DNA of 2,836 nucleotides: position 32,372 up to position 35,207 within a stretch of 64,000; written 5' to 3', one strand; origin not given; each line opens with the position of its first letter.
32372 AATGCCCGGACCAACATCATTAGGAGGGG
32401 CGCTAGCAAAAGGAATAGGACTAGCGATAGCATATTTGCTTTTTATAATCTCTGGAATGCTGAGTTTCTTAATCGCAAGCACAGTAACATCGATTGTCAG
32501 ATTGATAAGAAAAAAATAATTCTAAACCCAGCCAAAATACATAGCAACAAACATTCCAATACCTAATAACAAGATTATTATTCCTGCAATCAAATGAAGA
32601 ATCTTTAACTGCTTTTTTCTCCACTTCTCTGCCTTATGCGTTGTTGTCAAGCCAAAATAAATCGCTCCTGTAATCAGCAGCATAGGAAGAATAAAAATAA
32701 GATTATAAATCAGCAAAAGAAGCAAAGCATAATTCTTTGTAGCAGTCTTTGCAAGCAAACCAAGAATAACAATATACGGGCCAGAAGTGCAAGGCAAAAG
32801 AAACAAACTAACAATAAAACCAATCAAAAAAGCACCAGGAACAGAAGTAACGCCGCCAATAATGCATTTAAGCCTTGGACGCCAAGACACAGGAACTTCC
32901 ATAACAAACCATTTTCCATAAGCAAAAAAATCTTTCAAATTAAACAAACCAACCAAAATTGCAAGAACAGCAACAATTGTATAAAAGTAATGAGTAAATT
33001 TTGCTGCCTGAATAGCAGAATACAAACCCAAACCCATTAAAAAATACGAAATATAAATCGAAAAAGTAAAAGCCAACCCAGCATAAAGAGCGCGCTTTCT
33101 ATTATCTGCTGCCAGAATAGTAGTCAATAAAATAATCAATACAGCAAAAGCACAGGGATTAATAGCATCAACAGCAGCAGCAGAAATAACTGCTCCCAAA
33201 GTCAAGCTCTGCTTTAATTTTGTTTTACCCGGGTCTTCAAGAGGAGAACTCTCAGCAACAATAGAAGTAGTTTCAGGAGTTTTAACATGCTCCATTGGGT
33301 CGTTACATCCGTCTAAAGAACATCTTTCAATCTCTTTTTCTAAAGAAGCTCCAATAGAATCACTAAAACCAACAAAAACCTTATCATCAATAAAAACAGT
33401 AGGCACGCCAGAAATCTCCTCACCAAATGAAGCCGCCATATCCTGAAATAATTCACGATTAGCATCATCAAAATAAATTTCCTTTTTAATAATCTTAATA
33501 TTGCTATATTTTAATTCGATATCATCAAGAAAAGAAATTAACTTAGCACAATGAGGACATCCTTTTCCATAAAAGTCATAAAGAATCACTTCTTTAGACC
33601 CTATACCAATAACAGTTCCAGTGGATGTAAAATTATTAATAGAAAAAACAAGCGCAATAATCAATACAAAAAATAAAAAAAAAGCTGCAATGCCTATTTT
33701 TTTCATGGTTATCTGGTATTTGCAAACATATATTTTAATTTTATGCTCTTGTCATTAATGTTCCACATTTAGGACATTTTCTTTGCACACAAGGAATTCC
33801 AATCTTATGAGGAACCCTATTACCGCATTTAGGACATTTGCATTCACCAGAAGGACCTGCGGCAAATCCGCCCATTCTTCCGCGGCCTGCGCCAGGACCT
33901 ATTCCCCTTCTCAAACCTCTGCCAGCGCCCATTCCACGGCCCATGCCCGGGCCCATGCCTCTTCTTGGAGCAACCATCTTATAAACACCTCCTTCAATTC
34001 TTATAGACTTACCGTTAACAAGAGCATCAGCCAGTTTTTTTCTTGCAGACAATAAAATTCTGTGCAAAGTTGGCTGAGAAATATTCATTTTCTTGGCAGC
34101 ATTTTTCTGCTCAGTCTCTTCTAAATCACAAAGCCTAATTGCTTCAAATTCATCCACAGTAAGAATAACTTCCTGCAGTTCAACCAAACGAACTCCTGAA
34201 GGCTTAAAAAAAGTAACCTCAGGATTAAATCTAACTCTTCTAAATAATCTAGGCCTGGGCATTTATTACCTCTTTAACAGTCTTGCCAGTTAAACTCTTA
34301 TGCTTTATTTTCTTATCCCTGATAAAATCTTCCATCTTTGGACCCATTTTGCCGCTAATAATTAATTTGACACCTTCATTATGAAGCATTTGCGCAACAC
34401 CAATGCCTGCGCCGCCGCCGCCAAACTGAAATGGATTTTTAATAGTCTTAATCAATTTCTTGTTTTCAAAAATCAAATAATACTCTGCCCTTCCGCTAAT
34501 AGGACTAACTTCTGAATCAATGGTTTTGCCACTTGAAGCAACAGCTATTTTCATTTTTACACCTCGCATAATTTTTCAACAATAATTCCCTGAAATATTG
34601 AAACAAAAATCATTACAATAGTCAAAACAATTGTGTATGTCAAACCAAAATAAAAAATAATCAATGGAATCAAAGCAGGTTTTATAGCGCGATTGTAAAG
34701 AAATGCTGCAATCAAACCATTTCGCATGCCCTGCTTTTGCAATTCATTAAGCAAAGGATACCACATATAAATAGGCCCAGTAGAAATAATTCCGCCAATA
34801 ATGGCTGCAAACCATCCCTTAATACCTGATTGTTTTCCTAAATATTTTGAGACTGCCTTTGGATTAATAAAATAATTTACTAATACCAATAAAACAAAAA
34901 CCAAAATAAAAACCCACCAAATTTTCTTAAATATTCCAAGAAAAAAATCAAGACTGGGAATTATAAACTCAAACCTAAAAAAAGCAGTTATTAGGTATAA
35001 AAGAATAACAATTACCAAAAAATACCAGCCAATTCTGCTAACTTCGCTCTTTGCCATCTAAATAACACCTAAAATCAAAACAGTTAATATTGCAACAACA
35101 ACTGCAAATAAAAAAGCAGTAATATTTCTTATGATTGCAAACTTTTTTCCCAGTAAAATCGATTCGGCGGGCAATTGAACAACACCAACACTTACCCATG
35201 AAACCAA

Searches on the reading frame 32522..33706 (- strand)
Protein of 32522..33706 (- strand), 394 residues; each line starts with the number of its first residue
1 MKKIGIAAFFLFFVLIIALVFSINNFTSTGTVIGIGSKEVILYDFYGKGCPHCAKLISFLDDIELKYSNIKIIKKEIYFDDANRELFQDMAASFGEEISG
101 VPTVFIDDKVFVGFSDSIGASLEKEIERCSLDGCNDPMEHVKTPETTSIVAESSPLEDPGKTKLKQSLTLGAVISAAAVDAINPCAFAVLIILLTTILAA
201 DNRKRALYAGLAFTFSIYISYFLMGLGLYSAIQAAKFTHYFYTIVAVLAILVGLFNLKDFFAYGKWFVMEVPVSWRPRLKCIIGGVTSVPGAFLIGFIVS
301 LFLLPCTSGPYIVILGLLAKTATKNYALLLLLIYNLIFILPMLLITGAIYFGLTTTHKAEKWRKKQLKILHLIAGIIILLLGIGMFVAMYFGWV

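Call 20: search_protein_families(library=pfam, proteins=[window:32522-33706:-])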
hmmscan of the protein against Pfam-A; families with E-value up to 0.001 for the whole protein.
window:32522-33706:- (394 aa): 2 families
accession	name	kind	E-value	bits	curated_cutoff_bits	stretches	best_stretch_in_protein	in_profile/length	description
PF02683.22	DsbD_TM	-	3.7e-06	26.9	27.1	1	171-369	6-202/219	Cytochrome C biogenesis protein transmembrane domain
PF00462.30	Glutaredoxin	-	6.2e-06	26.8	22.9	1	42-110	3-59/60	Glutaredoxin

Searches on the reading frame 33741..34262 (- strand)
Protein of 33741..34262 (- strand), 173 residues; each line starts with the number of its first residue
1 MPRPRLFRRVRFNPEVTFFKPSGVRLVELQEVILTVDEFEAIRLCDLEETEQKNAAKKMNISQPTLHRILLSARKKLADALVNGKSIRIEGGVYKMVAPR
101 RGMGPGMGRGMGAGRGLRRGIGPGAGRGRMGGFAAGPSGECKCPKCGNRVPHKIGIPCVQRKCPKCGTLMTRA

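Call 20: search_protein_families(library=pfam, proteins=[window:33741-34262:-])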
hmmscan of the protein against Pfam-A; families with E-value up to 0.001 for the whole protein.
window:33741-34262:- (173 aa): 2 families
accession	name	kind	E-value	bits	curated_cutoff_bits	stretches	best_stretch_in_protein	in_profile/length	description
PF02001.22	DUF134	-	7.4e-30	103.8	27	1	3-96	6-97/98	Protein of unknown function DUF134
PF08281.18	Sigma70_r4_2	-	0.0001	22.3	25.7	1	34-77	11-54/54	Sigma-70, region 4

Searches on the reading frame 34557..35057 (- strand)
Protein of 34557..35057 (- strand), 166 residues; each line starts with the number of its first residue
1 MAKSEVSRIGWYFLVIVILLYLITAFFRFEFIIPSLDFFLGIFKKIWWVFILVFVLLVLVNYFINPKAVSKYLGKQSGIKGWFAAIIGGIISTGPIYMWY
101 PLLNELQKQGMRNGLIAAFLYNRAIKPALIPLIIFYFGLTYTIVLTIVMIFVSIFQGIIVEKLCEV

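Call 69: search_protein_families(library=pfam, proteins=[window:34557-35057:-])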
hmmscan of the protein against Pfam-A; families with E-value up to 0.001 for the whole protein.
window:34557-35057:- (166 aa): 1 family
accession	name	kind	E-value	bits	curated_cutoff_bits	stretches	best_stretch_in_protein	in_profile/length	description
PF03773.19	ArsP_1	-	1.1e-07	31.7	32.3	1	36-163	6-134/294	Predicted permease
